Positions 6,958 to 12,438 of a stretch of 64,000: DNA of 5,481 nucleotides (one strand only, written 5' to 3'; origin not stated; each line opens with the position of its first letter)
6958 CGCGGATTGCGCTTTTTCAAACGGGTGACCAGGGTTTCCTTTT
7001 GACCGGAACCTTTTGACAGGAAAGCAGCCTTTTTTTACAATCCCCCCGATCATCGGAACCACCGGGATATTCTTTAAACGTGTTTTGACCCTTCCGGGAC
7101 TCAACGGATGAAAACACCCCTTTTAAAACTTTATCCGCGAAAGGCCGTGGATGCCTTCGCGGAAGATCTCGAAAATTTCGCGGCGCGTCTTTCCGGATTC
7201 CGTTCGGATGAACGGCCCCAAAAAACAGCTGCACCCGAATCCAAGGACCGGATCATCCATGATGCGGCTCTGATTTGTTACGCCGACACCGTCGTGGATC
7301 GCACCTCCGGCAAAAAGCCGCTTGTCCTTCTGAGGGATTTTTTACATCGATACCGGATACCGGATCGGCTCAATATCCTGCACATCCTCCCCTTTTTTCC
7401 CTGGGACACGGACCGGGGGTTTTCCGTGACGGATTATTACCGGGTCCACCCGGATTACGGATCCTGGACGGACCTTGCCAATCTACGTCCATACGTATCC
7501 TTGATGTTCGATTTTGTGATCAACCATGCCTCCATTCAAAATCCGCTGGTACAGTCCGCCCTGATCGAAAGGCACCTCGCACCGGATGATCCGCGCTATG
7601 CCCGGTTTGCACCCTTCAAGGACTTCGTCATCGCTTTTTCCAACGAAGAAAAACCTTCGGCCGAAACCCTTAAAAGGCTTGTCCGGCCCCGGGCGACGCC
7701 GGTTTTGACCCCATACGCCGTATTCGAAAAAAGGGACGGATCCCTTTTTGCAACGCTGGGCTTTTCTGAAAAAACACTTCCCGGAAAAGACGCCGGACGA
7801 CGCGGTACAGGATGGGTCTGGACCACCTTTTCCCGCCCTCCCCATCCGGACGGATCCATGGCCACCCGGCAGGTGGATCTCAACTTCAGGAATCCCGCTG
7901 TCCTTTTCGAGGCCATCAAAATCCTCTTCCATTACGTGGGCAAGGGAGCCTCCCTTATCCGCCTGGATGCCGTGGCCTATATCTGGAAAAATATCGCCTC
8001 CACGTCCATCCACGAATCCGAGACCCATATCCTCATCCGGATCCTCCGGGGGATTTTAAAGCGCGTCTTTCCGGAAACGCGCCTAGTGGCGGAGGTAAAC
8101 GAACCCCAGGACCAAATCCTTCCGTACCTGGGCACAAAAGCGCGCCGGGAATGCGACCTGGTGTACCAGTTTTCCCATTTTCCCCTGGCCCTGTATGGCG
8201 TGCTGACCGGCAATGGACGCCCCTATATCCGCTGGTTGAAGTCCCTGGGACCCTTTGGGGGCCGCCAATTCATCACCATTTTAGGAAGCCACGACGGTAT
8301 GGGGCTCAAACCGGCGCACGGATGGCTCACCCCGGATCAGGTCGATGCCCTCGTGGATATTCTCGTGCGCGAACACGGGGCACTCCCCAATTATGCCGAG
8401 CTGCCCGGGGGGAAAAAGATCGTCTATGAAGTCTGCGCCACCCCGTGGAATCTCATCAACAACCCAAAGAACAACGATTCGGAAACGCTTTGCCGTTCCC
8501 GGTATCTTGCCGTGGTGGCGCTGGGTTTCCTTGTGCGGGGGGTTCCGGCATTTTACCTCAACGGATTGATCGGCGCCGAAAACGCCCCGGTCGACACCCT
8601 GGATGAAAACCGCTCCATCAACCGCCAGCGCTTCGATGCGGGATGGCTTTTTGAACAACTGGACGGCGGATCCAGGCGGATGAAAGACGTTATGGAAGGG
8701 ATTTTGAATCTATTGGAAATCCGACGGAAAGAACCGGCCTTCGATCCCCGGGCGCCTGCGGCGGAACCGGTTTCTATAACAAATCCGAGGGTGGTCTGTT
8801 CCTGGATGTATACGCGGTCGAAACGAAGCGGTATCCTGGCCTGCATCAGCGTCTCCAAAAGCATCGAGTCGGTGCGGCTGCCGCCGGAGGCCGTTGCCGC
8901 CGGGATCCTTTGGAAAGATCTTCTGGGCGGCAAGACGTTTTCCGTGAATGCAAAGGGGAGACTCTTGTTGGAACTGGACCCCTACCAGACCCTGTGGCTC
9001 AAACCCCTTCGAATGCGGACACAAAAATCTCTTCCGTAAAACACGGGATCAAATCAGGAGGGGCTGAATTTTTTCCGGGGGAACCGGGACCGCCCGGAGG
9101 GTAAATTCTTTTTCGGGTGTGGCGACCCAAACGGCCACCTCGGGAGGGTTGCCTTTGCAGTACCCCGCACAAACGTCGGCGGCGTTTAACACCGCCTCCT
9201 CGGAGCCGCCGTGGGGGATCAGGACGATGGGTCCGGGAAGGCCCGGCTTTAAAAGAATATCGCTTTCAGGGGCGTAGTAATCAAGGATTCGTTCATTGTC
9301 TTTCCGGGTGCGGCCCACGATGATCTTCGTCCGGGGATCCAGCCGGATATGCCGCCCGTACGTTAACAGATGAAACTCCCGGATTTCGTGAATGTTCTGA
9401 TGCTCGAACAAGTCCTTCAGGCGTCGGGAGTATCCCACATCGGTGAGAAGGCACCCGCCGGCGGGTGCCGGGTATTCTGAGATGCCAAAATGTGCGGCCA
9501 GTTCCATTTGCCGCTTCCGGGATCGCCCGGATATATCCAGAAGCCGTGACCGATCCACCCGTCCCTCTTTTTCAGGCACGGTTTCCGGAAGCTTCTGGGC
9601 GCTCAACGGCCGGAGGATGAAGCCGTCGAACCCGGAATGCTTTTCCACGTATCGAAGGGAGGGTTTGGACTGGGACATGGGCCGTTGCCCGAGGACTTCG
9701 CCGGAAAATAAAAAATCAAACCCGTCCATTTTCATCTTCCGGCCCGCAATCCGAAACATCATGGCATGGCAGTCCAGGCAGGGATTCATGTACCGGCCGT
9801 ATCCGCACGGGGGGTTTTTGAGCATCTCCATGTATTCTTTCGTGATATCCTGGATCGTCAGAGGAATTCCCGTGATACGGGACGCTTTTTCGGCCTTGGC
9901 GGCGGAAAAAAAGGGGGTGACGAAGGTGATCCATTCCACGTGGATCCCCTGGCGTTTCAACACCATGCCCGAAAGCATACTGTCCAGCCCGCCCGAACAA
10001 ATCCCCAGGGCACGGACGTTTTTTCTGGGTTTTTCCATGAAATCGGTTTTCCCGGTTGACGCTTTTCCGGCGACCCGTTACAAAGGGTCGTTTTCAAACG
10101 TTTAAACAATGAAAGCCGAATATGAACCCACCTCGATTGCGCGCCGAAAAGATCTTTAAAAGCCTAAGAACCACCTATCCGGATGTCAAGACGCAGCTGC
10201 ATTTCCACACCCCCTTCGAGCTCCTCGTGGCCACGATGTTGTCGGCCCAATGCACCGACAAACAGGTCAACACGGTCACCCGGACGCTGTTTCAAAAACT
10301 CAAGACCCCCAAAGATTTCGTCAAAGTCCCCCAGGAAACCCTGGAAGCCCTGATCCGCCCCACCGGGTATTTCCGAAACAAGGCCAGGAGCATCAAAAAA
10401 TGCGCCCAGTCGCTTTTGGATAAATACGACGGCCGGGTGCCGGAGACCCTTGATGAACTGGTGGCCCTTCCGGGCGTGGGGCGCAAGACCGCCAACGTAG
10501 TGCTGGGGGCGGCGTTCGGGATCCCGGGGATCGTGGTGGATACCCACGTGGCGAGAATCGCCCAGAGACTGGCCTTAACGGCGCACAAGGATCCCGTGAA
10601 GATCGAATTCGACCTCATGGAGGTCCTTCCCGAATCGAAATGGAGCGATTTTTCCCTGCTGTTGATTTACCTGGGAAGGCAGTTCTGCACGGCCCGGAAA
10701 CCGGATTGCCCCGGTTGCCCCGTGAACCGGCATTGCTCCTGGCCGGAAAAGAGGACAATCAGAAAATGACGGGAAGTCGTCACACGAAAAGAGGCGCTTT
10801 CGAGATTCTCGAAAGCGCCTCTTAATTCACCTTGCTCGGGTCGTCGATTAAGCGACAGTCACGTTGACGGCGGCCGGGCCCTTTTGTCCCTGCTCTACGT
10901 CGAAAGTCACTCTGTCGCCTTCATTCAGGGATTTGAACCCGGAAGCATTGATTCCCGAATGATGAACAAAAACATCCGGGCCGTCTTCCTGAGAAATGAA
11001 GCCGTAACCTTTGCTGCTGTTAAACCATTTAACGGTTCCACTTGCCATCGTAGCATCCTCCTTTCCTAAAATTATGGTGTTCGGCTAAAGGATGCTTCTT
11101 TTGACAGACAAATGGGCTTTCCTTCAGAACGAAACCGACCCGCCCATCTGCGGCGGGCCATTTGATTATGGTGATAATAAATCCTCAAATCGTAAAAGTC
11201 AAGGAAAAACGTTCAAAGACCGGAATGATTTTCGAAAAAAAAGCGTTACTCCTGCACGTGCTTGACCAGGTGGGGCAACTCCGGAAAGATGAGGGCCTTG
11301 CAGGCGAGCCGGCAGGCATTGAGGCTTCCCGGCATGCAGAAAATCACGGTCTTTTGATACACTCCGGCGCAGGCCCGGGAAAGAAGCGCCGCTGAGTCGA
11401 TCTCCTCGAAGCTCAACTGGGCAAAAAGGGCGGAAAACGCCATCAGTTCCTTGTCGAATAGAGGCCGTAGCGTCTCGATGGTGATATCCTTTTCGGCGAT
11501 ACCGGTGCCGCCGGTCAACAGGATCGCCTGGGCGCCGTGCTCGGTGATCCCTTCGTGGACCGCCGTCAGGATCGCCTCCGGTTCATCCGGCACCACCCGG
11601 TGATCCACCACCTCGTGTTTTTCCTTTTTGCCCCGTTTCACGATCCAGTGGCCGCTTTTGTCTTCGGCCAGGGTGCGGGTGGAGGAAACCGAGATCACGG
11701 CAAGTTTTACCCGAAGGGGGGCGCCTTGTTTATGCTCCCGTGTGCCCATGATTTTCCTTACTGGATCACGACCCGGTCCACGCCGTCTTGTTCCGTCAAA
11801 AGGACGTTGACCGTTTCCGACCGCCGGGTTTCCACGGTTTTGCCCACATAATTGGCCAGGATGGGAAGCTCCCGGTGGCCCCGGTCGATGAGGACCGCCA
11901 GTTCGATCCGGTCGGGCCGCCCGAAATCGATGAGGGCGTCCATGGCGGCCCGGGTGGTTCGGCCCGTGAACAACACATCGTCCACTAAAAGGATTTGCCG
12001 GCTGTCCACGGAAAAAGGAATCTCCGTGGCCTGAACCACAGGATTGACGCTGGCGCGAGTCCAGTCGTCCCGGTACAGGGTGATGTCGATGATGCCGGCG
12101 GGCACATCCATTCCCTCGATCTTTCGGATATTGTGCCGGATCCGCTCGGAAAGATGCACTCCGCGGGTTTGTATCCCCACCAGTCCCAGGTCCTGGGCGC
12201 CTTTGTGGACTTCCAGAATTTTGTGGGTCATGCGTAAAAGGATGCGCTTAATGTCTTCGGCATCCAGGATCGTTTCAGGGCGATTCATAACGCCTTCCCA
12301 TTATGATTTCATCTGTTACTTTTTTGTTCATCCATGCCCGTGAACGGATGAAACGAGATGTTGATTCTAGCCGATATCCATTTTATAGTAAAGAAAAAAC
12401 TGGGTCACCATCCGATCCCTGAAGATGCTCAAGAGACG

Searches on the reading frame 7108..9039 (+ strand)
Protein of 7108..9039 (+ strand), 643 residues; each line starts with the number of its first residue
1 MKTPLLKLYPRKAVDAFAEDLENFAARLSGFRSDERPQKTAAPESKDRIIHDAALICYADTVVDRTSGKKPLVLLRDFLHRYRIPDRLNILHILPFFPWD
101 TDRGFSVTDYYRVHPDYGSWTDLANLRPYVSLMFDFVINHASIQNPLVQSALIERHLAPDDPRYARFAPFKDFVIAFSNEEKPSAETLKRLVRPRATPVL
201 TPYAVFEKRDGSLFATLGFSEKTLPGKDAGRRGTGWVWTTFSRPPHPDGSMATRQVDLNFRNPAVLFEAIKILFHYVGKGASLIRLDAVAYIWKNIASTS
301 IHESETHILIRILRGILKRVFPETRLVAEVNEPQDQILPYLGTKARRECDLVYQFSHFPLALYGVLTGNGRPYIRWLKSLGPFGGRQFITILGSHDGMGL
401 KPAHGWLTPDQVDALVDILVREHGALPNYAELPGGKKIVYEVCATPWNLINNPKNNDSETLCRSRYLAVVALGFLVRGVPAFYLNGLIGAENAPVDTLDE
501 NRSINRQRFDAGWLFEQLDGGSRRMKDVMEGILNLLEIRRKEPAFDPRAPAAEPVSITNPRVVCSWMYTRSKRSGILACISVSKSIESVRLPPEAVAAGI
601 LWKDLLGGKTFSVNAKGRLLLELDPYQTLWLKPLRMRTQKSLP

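Call 54: search_protein_families(library=pfam, proteins=[window:7108-9039:+], max_evalue=0.00001)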
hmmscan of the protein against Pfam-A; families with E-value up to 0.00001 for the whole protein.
window:7108-9039:+ (643 aa): 1 family
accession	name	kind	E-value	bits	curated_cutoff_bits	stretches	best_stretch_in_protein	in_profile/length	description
PF00128.31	Alpha-amylase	-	4.5e-12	46.4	22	0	92-151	37-102/446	Alpha amylase, catalytic domain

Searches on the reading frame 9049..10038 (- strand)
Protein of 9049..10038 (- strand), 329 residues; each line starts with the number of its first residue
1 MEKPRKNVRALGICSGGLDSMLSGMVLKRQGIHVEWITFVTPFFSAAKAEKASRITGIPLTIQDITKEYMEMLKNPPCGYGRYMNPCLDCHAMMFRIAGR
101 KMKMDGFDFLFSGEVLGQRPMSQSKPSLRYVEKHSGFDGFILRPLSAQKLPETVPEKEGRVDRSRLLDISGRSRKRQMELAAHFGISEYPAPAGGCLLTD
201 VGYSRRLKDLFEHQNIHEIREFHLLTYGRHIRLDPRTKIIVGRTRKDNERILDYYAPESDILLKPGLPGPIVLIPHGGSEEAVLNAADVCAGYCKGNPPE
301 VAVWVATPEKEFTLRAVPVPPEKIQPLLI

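Call 54: search_protein_families(library=pfam, proteins=[window:9049-10038:-], max_evalue=0.00001)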
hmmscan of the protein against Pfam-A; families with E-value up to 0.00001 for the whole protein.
window:9049-10038:- (329 aa): 2 families
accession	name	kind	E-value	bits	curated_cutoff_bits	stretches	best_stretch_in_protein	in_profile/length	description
PF18297.6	NFACT-R_2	-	3e-17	63.1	26.9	1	228-325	1-101/104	NFACT protein RNA binding domain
PF02568.20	ThiI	-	3.7e-08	33.6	20.5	1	9-145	5-144/197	Thiamine biosynthesis protein (ThiI)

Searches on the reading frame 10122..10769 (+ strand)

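Call 54: search_protein_families(library=pfam, proteins=[window:10122-10769:+], max_evalue=0.00001)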
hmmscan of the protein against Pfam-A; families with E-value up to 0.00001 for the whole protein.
window:10122-10769:+ (215 aa): 2 families
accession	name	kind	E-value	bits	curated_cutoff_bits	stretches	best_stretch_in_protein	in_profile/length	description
PF00730.31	HhH-GPD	-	3.7e-26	92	26.2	1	36-170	1-107/108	HhH-GPD superfamily base excision DNA repair protein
PF00633.29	HHH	-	1.3e-09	37.9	24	1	101-128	1-28/30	Helix-hairpin-helix motif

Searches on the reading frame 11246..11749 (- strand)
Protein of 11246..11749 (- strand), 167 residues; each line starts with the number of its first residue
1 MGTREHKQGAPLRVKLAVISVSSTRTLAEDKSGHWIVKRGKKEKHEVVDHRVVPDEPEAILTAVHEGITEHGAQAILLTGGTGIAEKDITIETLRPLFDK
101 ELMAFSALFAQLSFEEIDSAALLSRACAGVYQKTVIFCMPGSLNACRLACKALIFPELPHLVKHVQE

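Call 58: search_protein_families(library=pfam, proteins=[window:11246-11749:-], max_evalue=0.0001)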
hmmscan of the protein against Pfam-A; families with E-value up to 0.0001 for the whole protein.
window:11246-11749:- (167 aa): 1 family
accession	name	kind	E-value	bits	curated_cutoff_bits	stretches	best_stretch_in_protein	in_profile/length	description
PF00994.29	MoCF_biosynth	-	8.5e-29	100.5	26.6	1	17-160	1-144/144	Probable molybdopterin binding domain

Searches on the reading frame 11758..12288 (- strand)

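Call 58: search_protein_families(library=pfam, proteins=[window:11758-12288:-], max_evalue=0.0001)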
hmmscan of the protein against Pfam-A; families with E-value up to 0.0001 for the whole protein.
window:11758-12288:- (176 aa): 2 families
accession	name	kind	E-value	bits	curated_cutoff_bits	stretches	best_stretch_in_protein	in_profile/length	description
PF00156.33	Pribosyltran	-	6.9e-17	61.6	26.3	1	6-148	4-138/158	Phosphoribosyl transferase domain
PF14681.12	UPRTase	-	5.5e-06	26.4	27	1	65-134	92-159/206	Uracil phosphoribosyltransferase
